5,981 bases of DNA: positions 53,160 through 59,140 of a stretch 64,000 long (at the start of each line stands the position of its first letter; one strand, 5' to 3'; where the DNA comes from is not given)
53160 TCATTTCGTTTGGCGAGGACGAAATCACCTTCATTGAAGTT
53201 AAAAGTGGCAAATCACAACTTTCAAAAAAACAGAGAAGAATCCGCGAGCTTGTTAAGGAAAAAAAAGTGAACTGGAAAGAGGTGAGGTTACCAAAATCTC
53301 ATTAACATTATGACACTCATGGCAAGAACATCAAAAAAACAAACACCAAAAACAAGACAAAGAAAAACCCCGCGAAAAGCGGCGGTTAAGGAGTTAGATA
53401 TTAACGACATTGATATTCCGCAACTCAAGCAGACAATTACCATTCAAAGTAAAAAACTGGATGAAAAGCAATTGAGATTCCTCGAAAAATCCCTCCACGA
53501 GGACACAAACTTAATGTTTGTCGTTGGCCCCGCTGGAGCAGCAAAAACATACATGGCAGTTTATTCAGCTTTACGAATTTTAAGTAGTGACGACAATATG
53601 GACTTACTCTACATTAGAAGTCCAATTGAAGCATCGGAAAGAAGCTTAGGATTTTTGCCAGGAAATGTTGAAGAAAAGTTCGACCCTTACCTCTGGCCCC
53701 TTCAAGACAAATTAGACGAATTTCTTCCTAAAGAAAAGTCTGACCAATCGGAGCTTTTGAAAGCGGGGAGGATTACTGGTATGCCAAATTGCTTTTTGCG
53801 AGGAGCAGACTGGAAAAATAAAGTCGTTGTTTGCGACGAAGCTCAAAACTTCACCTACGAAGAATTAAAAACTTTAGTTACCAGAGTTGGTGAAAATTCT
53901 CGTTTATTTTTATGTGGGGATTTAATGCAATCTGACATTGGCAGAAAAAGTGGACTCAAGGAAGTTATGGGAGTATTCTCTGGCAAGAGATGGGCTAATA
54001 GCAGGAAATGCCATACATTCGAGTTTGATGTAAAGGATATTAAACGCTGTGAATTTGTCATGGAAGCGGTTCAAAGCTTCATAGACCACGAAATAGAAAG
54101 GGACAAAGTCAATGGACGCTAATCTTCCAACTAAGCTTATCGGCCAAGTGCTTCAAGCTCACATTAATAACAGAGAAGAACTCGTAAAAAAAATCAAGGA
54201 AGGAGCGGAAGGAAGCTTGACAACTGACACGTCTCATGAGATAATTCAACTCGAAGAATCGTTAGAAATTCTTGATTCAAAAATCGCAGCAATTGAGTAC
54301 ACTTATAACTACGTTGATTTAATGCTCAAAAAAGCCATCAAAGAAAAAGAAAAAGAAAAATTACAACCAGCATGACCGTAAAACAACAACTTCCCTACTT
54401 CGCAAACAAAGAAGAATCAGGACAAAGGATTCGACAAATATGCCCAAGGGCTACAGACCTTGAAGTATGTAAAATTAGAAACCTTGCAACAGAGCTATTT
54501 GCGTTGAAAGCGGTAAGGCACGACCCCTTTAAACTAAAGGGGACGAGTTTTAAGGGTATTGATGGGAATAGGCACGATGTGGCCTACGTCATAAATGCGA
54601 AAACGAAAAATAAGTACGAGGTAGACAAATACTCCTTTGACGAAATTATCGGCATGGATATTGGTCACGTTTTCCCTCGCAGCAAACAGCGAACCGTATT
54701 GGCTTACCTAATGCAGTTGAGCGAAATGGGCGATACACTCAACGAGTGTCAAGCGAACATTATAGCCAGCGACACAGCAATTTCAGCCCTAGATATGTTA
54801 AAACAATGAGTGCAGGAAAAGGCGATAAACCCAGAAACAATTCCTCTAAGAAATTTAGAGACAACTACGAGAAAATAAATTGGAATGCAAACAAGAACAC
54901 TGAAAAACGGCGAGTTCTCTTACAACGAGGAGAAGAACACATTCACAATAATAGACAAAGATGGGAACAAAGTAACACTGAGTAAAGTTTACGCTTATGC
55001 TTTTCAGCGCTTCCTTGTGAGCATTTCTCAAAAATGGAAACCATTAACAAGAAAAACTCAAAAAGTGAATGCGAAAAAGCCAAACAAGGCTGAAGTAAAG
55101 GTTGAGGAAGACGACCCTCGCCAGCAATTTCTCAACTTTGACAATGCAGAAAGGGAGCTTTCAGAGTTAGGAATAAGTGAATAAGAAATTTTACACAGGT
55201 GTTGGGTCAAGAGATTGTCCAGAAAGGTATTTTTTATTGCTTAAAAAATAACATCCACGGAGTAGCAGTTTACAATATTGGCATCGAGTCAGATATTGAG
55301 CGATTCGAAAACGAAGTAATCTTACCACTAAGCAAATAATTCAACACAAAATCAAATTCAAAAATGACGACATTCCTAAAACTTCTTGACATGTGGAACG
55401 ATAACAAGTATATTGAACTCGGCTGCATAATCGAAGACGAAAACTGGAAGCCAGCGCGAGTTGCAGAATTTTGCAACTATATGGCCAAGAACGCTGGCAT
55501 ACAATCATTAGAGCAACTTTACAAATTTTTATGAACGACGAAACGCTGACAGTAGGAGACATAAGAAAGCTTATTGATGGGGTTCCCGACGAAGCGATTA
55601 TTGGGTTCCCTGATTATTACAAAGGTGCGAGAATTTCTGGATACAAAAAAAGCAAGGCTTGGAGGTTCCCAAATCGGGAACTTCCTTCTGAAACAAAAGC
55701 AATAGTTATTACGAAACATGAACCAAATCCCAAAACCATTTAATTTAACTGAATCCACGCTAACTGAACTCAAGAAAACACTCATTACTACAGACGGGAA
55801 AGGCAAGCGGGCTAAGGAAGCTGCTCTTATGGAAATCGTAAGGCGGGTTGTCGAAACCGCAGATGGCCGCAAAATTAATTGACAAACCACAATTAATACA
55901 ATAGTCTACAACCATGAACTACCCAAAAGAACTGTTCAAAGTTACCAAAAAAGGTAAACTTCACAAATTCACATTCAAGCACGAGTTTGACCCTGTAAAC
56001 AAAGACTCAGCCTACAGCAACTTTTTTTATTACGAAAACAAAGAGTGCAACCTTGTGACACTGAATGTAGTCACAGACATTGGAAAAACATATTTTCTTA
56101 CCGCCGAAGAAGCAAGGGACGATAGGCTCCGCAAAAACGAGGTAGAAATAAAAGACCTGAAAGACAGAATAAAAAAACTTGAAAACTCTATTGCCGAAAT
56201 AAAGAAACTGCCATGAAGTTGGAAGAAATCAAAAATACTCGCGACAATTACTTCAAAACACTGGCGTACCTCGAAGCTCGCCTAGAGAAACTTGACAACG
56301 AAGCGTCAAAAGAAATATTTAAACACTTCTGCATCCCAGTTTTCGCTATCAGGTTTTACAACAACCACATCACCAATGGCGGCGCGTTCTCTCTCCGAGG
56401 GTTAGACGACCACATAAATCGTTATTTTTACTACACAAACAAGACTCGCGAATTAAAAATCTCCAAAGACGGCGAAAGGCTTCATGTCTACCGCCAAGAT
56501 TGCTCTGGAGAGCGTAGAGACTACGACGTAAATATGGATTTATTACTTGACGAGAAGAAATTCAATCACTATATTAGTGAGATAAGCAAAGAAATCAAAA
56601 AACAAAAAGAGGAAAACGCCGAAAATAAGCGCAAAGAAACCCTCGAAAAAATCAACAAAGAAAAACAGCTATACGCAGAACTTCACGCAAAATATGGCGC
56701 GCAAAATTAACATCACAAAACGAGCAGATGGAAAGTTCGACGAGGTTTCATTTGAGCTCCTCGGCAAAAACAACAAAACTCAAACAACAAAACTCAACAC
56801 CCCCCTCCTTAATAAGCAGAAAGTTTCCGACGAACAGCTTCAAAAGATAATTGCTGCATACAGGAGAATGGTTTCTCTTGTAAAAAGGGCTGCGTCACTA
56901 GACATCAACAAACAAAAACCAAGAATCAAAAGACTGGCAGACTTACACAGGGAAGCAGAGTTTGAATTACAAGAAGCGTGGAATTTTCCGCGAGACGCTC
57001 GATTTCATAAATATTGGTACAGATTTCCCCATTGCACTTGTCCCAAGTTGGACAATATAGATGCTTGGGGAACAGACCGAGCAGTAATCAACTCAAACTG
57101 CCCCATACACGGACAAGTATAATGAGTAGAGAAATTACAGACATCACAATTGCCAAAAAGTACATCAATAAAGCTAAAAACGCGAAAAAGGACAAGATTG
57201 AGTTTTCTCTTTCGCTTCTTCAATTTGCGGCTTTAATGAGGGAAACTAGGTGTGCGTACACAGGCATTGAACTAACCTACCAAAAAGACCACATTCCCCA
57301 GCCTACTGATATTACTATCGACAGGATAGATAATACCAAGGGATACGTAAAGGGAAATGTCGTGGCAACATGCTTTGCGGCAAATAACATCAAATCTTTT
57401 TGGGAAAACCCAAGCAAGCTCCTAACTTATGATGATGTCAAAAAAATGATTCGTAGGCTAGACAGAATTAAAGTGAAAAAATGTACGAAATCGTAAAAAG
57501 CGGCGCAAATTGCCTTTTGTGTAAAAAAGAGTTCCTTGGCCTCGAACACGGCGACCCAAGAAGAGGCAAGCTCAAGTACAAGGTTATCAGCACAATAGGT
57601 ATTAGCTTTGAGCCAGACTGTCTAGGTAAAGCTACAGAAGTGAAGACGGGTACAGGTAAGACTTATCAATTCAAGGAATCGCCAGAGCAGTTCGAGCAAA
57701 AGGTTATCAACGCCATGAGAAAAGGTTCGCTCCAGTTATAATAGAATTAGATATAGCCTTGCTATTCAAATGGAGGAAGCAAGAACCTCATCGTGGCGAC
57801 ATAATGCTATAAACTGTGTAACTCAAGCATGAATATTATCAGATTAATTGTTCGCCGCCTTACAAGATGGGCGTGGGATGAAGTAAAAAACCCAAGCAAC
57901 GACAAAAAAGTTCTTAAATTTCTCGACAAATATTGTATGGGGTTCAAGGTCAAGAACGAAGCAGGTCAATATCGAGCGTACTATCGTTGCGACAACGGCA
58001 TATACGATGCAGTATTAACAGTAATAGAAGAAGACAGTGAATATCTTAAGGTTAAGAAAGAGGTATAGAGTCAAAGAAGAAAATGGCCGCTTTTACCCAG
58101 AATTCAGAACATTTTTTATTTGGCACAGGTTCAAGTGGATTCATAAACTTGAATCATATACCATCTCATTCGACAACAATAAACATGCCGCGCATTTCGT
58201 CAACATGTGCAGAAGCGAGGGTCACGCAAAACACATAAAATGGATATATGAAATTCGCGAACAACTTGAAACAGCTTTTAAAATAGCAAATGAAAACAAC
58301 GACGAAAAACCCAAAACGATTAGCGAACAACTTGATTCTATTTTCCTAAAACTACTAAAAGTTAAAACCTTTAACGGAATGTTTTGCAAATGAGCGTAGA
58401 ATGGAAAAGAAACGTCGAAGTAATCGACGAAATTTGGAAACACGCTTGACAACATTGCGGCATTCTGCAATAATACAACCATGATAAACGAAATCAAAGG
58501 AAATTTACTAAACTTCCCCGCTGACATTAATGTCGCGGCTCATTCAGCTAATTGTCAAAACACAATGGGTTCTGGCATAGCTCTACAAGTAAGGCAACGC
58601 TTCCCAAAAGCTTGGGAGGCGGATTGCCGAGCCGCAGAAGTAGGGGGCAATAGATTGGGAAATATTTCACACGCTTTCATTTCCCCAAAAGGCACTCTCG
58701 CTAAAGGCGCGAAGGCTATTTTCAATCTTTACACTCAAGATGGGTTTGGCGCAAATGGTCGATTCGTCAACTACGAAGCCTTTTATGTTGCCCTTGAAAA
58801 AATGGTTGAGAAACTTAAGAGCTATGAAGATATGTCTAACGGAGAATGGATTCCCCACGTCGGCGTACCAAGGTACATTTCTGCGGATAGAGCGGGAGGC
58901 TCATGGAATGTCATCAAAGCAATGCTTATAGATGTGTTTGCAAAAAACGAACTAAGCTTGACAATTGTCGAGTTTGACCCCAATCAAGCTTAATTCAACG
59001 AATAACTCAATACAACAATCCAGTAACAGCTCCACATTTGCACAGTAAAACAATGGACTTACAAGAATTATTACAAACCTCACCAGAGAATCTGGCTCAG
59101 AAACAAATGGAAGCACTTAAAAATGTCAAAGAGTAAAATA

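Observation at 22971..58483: Recurrent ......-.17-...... promoters placed 6-8 nt from the start codon: systematic leaderless first cistrons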

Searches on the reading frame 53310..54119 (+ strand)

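Call 28: search_protein_families(library=pfam, proteins=[window:53310-54119:+], max_evalue=0.01)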
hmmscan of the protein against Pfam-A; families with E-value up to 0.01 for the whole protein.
window:53310-54119:+ (270 aa): 3 families
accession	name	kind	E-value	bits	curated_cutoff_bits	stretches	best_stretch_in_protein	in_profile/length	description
PF02562.22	PhoH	-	3.3e-43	148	27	1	52-256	7-203/205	PhoH-like protein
PF13604.12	AAA_30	-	3.8e-07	30.5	27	0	50-82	2-34/191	AAA domain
PF13245.12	AAA_19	-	0.00032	21.3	25.1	1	168-208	89-129/134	AAA domain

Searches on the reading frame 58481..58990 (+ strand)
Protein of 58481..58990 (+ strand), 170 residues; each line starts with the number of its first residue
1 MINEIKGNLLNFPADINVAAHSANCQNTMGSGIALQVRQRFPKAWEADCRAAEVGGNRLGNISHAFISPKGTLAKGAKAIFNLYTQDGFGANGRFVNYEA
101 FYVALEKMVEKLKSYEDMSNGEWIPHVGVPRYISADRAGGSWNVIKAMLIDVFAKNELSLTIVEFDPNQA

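Call 20: find_related_loci(query=window:58481-58990:+, collection=viral_contigs, flank=10000)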
Query window:58481-58990:+ (170 aa) in viral_contigs; peptide patterns used: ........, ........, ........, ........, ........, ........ (x = any residue, [..] = any of these).
3 stretches matched a pattern, but none encodes a relative of the query by tblastn (E <= 1e-3).

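Call 27: search_protein_families(library=pfam, proteins=[window:58481-58990:+], max_evalue=0.01)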
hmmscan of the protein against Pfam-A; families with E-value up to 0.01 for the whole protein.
window:58481-58990:+ (170 aa): 1 family
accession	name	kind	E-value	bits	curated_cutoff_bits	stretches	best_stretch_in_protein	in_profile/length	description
PF01661.27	Macro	-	0.0012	19.2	22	1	21-82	2-60/118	Macro domain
